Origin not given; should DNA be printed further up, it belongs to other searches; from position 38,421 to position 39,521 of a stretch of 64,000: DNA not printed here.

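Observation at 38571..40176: Tandem dapB pair in which the upstream copy lacks the catalytic His-His-x-x-Lys motif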

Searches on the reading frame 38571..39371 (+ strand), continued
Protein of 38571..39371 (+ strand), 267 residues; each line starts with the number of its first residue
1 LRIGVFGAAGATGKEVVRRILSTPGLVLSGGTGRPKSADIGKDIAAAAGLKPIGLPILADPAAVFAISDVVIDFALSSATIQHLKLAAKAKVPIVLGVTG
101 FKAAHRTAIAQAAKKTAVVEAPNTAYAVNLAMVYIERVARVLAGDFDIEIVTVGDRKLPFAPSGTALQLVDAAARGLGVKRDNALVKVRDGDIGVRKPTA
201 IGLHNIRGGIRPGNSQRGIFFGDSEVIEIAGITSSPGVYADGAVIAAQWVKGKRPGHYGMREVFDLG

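Call 48: find_encoding_contigs(protein=P0173, flank=6000, max_places=3)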
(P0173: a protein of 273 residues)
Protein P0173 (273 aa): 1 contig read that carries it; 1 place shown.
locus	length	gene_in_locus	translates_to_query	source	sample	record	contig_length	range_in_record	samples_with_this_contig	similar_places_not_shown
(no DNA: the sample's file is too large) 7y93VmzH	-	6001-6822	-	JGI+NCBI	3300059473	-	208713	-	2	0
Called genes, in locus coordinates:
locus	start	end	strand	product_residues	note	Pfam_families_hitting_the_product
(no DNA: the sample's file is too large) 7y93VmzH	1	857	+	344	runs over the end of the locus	PF01628:HrcA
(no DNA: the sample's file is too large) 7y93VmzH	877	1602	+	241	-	PF01025:GrpE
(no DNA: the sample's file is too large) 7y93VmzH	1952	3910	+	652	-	PF00012:HSP70, PF06723:MreB_Mbl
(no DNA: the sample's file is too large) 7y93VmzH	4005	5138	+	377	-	PF00226:DnaJ, PF01556:DnaJ_C, PF27659:CHP02642 (faint), PF00684:DnaJ_CXXCXGXG, PF27439:DnaJ_C_2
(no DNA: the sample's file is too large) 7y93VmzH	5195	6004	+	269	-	PF01113:DapB_N, PF05173:DapB_C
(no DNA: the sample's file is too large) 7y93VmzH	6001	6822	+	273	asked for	PF01113:DapB_N, PF05173:DapB_C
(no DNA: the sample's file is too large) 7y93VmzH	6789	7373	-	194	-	PF10003:DUF2244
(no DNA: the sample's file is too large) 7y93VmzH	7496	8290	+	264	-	PF00730:HhH-GPD, PF00633:HHH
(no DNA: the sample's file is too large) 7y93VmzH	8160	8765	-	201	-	-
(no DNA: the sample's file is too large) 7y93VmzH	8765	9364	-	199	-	PF04519:Bactofilin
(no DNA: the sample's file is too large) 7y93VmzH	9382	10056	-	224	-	PF07264:EI24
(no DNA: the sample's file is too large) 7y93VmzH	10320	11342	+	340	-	PF00294:PfkB, PF25270:Khk (faint)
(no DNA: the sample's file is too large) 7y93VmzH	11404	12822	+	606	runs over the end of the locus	PF00009:GTP_EFTU, PF01926:MMR_HSR1 (weak), PF22042:EF-G_D2, PF03144:GTP_EFTU_D2, PF00679:EFG_C, PF21018:BipA_C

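Call 49: find_encoding_contigs(protein=P0216, flank=6000, max_places=3)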
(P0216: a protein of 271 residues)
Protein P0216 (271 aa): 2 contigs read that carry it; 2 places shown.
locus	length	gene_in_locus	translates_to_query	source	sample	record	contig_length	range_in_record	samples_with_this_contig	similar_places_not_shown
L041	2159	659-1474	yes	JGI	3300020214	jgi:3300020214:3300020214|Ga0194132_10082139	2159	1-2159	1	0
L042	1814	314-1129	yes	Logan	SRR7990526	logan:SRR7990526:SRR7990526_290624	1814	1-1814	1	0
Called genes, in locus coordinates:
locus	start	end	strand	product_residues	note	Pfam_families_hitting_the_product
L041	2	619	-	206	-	?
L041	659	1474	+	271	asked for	PF01113:DapB_N, PF05173:DapB_C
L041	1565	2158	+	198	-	?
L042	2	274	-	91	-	?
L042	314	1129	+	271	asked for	PF01113:DapB_N, PF05173:DapB_C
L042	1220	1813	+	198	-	?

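Call 50: find_encoding_contigs(protein=P0131, flank=6000, max_places=4)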
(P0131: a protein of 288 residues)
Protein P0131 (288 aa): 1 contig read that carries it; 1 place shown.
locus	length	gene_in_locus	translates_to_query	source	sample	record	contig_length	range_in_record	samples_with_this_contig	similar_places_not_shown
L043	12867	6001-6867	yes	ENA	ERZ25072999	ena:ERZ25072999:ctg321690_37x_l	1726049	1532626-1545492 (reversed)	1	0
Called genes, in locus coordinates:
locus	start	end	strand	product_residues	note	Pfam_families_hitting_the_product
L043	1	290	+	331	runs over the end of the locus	PF00487:FA_desaturase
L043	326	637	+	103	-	PF00355:Rieske, PF13806:Rieske_2 (weak)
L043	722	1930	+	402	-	PF05834:Lycopene_cycl (faint), PF07992:Pyr_redox_2, PF13450:NAD_binding_8 (faint), PF00070:Pyr_redox, PF01266:DAO (weak), PF14759:Reductase_C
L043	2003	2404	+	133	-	-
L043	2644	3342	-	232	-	PF02163:Peptidase_M50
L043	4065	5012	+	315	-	PF04199:Cyclase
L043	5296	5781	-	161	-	PF00565:SNase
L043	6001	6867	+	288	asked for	PF01113:DapB_N, PF05173:DapB_C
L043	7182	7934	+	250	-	PF01925:TauE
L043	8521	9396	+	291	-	PF00941:FAD_binding_5, PF03450:CO_deh_flav_C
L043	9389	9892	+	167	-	PF00111:Fer2, PF13085:Fer2_3 (weak), PF01799:Fer2_2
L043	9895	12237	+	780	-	PF01315:Ald_Xan_dh_C, PF02738:MoCoBD_1, PF20256:MoCoBD_2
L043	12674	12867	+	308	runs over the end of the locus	PF07859:Abhydrolase_3 (faint), PF02230:Abhydrolase_2 (weak), PF20434:BD-FAE, PF03959:FSH1 (weak)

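Call 51: find_encoding_contigs(protein=P0152, flank=6000, max_places=4)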
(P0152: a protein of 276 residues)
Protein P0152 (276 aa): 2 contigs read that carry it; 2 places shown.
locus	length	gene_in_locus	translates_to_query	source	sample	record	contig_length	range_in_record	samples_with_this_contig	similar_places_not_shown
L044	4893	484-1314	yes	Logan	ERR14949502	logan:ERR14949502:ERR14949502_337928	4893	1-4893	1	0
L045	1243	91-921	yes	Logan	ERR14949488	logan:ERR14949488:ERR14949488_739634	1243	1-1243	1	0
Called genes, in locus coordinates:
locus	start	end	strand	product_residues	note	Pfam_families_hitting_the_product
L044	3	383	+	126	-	?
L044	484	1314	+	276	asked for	PF01113:DapB_N, PF05173:DapB_C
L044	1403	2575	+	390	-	PF06779:MFS_4, PF07690:MFS_1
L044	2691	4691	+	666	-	PF00724:Oxidored_FMN, PF00070:Pyr_redox (faint), PF07992:Pyr_redox_2 (weak), PF13450:NAD_binding_8 (weak)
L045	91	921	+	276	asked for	PF01113:DapB_N, PF05173:DapB_C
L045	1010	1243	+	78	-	?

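Call 54: find_related_loci(query=P0173, collection=metagenome_contigs, flank=5000)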
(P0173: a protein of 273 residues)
Query P0173 (273 aa) in metagenome_contigs; peptide patterns used: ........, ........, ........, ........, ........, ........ (x = any residue, [..] = any of these).
204 stretches matched a pattern; 2 encode a relative of the query (tblastn E <= 1e-3); 2 distinct loci.
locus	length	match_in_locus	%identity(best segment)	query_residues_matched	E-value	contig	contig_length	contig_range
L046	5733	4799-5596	40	7-272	1e-57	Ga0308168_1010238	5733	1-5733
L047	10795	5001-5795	40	8-272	1e-54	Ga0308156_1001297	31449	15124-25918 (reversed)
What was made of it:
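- Tried and rejected: The metagenome scan was spent on P0173 and returned only two canonical loci (call 54).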

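Call 55: find_homologous_proteins(query=P0173, max_evalue=1e-20)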
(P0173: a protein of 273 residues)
Query P0173 (273 aa): 1732 proteins with E <= 1e-20 among 8000 candidates; the best 120 are listed.
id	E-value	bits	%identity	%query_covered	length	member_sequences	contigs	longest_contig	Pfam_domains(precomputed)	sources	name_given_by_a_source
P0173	2.8e-161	553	100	100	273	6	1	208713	PF01113.27,PF05173.20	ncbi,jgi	jgi:4-hydroxy-tetrahydrodipicolinate reductase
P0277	2.1e-62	229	50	97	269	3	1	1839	PF01113.27,PF05173.20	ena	-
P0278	2.0e-61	226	48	97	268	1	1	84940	PF01113.27,PF05173.20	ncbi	-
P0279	3.1e-61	225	47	98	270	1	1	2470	PF01113.27,PF05173.20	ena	-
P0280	9.0e-61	224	45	98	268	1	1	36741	PF01113.27,PF05173.20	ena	-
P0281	1.8e-60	223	46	97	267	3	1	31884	PF01113.27,PF05173.20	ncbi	ncbi:MAG TPA: 4-hydroxy-tetrahydrodipicolinate reductase [Alphaproteobacteria bacterium]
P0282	3.9e-60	222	49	97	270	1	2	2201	PF01113.27,PF05173.20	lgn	-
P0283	1.1e-59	220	45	97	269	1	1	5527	PF01113.27,PF05173.20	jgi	jgi:4-hydroxy-tetrahydrodipicolinate reductase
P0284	1.2e-59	220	50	97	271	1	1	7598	PF01113.27,PF05173.20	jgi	jgi:4-hydroxy-tetrahydrodipicolinate reductase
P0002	1.2e-59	220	47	97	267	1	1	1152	PF01113.27,PF05173.20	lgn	-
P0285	2.0e-59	219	46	97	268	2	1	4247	PF01113.27,PF05173.20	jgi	jgi:4-hydroxy-tetrahydrodipicolinate reductase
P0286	2.5e-59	219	45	97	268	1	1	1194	PF01113.27,PF05173.20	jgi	jgi:4-hydroxy-tetrahydrodipicolinate reductase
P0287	3.8e-59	218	44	97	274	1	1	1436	PF01113.27,PF05173.20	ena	-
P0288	1.2e-58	217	49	97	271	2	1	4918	PF01113.27,PF05173.20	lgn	-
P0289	2.1e-58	216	46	97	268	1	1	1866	PF01113.27,PF05173.20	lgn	-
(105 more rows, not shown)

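Call 56: list_cluster_members(proteins=[P0173])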
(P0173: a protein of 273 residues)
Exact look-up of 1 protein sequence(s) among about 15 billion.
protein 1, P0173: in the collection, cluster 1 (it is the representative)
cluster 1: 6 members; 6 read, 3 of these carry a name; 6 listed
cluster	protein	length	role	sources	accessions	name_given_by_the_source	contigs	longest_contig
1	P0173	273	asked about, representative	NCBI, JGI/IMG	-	4-hydroxy-tetrahydrodipicolinate reductase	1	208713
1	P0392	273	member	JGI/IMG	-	4-hydroxy-tetrahydrodipicolinate reductase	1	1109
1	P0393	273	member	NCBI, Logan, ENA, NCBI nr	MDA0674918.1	MAG: 4-hydroxy-tetrahydrodipicolinate reductase [Proteobacteria bacterium] | 4-hydroxy-tetrahydrodipicolinate reductase [Pseudomonadota bacterium]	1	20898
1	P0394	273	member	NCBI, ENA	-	-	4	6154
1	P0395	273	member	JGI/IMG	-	-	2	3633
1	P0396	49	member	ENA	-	-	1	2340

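Call 58: find_encoding_contigs(protein=P0393, flank=6000, max_places=4)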
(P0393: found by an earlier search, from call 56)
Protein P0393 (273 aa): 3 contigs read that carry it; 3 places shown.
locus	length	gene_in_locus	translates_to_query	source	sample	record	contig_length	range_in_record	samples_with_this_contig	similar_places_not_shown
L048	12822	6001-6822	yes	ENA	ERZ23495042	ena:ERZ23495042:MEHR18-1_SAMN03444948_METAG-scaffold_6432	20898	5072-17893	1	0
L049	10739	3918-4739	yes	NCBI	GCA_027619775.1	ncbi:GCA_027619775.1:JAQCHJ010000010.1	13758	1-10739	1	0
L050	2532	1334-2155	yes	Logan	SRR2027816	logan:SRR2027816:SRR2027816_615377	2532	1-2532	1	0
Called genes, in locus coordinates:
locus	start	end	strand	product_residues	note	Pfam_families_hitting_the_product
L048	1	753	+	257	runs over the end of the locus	PF01025:GrpE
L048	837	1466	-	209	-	PF08902:DUF1848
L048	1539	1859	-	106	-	PF08902:DUF1848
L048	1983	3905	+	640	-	-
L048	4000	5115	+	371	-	PF00226:DnaJ, PF01556:DnaJ_C, PF27659:CHP02642 (faint), PF00684:DnaJ_CXXCXGXG, PF27439:DnaJ_C_2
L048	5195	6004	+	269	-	PF01113:DapB_N, PF05173:DapB_C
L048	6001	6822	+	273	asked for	PF01113:DapB_N, PF03447:NAD_binding_3 (weak), PF05173:DapB_C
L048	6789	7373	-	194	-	PF10003:DUF2244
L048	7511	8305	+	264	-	PF00730:HhH-GPD, PF00633:HHH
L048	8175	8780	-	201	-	-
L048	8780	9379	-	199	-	PF04519:Bactofilin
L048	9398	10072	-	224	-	PF07264:EI24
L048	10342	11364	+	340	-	PF00294:PfkB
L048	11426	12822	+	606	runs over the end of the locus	PF00009:GTP_EFTU, PF01926:MMR_HSR1 (faint), PF22042:EF-G_D2, PF03144:GTP_EFTU_D2, PF00679:EFG_C, PF21018:BipA_C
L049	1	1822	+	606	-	PF00012:HSP70, PF06723:MreB_Mbl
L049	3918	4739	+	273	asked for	PF01113:DapB_N, PF03447:NAD_binding_3 (weak), PF05173:DapB_C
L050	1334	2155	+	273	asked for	PF01113:DapB_N, PF03447:NAD_binding_3 (weak), PF05173:DapB_C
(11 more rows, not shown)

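Call 68: find_encoding_contigs(protein=P0395, flank=4000, max_places=3)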
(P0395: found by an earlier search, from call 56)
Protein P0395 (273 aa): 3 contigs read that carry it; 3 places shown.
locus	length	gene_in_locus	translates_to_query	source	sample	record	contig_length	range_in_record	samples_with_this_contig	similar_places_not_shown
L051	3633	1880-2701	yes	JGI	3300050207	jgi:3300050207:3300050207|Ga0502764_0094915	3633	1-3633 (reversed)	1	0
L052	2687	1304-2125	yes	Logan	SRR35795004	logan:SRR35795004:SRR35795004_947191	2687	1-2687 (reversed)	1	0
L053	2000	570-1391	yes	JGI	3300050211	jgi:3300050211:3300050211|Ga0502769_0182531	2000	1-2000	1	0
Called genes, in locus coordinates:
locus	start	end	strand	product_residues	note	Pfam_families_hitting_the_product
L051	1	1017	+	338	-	?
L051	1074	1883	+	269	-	PF01113:DapB_N, PF05173:DapB_C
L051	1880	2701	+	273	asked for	PF01113:DapB_N, PF05173:DapB_C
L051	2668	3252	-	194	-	PF10003:DUF2244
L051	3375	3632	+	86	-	?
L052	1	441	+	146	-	?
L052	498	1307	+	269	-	PF01113:DapB_N, PF05173:DapB_C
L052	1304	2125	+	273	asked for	PF01113:DapB_N, PF05173:DapB_C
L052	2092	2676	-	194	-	PF10003:DUF2244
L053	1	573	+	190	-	PF01113:DapB_N, PF05173:DapB_C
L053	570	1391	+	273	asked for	PF01113:DapB_N, PF05173:DapB_C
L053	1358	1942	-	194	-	PF10003:DUF2244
